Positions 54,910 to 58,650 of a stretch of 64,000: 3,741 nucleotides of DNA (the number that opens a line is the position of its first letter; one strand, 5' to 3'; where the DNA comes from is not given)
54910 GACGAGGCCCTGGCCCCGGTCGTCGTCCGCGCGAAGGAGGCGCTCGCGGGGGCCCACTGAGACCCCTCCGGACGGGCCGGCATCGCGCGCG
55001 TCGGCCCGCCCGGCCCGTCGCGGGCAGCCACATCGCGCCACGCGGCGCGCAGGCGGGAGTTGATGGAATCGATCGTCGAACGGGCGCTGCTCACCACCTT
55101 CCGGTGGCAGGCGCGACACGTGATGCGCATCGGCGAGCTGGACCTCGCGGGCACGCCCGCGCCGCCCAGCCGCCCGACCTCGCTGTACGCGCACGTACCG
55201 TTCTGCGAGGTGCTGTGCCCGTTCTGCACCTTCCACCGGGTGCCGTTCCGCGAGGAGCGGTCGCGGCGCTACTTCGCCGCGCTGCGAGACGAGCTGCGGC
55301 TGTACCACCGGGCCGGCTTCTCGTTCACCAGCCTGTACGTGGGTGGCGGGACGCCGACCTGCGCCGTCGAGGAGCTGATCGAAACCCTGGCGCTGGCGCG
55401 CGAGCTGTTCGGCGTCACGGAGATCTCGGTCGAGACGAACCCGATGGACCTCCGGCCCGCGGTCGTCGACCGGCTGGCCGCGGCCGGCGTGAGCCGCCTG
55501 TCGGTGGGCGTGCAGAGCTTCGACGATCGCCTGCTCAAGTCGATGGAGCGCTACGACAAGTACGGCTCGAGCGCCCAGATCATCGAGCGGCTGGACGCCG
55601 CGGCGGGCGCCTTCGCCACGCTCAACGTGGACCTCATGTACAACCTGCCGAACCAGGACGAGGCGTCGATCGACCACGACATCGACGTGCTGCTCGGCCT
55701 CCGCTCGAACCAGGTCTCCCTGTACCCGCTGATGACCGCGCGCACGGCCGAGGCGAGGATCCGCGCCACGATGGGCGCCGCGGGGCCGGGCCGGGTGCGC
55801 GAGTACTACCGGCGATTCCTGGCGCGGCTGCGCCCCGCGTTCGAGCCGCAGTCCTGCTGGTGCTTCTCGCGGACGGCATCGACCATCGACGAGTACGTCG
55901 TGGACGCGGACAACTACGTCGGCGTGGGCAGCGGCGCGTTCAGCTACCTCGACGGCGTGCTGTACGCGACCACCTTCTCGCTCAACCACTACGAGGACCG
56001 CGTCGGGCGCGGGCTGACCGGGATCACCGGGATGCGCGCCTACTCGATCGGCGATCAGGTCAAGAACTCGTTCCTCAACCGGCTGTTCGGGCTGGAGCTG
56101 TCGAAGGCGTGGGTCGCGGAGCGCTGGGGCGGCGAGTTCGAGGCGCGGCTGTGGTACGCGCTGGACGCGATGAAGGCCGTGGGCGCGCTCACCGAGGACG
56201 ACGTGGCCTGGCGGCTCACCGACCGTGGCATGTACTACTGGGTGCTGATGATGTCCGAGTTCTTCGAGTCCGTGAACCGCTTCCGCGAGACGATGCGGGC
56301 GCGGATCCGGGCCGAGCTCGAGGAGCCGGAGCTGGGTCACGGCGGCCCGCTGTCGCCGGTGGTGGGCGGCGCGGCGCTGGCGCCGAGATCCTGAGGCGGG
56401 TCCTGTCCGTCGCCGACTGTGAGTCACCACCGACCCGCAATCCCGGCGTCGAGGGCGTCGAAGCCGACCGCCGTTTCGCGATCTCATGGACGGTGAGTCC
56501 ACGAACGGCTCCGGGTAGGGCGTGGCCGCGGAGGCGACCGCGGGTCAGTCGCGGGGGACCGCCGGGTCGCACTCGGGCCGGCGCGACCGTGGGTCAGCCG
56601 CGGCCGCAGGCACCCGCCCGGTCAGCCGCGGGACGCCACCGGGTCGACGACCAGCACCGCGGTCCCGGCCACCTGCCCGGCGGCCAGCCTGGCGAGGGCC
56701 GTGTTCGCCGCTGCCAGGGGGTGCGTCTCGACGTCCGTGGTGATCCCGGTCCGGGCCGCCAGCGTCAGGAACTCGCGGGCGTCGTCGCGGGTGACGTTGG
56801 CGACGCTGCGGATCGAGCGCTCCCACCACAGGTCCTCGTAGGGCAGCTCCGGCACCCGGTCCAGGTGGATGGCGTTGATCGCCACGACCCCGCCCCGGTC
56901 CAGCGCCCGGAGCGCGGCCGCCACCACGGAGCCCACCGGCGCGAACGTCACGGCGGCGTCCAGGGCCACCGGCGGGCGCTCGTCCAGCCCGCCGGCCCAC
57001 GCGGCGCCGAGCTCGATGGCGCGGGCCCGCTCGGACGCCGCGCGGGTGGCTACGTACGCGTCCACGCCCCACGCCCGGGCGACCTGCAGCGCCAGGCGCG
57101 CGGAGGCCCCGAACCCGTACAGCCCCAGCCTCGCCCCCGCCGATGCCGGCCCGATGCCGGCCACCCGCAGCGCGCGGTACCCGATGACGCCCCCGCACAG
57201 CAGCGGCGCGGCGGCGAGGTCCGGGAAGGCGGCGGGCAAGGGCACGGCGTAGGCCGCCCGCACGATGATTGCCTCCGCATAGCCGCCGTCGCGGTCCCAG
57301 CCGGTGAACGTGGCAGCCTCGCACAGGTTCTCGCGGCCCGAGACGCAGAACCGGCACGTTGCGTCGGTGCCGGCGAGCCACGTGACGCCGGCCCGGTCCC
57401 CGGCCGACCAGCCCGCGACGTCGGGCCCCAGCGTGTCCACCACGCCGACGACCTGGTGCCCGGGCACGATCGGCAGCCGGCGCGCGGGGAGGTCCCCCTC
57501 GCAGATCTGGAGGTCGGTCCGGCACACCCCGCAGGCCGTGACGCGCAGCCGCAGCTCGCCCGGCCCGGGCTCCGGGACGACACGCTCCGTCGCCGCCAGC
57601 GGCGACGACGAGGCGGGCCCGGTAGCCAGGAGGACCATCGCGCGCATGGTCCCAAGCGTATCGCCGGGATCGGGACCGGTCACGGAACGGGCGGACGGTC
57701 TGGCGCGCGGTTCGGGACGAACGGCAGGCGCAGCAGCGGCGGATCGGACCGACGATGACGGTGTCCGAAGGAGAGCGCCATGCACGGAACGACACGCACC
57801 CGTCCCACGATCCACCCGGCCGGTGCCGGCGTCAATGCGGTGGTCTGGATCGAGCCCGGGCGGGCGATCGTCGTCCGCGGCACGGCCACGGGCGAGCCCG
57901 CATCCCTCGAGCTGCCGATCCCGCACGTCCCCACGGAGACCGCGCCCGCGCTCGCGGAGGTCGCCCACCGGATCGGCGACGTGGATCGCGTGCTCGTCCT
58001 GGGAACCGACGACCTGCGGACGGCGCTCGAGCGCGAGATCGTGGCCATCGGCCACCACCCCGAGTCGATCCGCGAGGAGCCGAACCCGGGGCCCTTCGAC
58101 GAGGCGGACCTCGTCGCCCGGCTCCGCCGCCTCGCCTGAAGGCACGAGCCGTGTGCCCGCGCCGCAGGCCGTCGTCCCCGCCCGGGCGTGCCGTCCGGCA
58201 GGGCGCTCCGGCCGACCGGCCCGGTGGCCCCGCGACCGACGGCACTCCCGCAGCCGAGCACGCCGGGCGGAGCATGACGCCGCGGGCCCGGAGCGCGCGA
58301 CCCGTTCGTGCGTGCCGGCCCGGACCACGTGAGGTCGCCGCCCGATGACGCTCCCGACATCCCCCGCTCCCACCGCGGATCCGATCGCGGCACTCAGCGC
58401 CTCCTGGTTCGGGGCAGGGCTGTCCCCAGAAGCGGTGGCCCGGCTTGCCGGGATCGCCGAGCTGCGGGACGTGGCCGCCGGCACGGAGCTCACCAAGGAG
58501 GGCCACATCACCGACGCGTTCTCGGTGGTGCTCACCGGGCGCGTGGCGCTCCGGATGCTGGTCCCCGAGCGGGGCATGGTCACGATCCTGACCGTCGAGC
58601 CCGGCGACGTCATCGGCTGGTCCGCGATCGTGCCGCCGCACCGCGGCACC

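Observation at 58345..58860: Stand-alone cNMP-binding-fold gene translationally coupled to a group 3b [NiFe]-hydrogenase operon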

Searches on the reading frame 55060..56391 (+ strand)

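Call 19: search_protein_families(library=pfam, proteins=[window:55060-56391:+], max_evalue=0.01)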
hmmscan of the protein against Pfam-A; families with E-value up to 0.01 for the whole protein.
window:55060-56391:+ (444 aa): 1 family
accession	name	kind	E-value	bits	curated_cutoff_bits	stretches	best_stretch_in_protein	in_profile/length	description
PF04055.27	Radical_SAM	-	1.4e-21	77.8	29.5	1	45-209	3-164/166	Radical SAM superfamily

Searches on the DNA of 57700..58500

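Call 85: search_rna_families(source=window, start=57700, end=58500, threshold=evalue, max_evalue=10, show_alignments=3)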
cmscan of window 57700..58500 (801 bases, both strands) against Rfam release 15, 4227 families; matches with E-value up to 10: 3.
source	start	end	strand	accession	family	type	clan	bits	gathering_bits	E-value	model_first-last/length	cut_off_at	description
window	57960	58043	-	RF01720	Pseudomon-Rho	Cis-reg;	-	24.5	45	0.26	1-102/102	no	Pseudomon-Rho RNA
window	58090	58143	-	RF03575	mir-rL1-14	Gene; miRNA;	-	16.3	60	5.8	1-87/87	no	mir-rL1-14 microRNA precursor family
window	58316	58371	-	RF02040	HOTTIP_1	Gene; lncRNA;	-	14.1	50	2.6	1-57/57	no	HOXA transcript at the distal tip, conserved region 1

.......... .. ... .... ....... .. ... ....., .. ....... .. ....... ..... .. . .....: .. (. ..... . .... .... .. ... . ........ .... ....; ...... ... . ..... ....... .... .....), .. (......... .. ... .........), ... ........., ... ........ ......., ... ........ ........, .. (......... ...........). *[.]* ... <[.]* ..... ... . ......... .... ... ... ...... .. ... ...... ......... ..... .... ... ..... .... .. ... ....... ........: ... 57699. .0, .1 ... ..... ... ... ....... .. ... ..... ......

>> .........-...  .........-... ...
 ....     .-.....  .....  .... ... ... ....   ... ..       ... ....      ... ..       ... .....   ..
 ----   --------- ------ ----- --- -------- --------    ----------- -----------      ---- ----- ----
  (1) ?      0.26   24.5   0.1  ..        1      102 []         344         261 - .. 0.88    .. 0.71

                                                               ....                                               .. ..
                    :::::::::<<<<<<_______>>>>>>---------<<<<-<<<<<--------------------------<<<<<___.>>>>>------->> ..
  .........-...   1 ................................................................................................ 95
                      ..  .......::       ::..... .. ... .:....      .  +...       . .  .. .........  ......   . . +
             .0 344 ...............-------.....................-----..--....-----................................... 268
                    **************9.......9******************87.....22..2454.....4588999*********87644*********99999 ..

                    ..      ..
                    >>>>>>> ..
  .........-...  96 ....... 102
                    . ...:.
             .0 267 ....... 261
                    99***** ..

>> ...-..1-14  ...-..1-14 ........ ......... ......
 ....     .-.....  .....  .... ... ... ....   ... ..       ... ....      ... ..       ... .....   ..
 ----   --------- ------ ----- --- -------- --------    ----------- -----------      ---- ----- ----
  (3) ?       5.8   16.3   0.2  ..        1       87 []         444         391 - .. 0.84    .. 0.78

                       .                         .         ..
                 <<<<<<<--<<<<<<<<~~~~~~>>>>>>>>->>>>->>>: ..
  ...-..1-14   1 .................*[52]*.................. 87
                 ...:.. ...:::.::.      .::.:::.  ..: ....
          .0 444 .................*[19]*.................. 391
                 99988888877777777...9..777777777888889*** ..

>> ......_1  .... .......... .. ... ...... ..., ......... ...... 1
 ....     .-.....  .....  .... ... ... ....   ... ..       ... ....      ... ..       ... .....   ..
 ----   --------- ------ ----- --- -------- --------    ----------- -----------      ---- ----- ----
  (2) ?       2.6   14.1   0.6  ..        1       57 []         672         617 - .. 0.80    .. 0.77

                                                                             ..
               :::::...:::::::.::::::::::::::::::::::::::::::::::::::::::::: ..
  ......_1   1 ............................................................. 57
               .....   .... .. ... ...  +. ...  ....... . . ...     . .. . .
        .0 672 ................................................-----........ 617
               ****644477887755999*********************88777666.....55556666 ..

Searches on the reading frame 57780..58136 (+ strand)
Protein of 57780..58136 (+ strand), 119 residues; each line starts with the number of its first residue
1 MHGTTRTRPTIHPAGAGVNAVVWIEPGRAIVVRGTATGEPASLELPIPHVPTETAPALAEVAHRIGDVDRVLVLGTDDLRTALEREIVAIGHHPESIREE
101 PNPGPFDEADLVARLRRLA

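Call 19: search_protein_families(library=pfam, proteins=[window:57780-58136:+], max_evalue=0.01)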
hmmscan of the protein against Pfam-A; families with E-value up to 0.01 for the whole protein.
window:57780-58136:+ (119 aa): 0 families

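Call 68: search_protein_families(library=pfam, proteins=[window:57780-58136:+], max_evalue=10)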
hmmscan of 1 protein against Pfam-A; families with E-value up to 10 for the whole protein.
window:57780-58136:+ (119 aa): 0 families
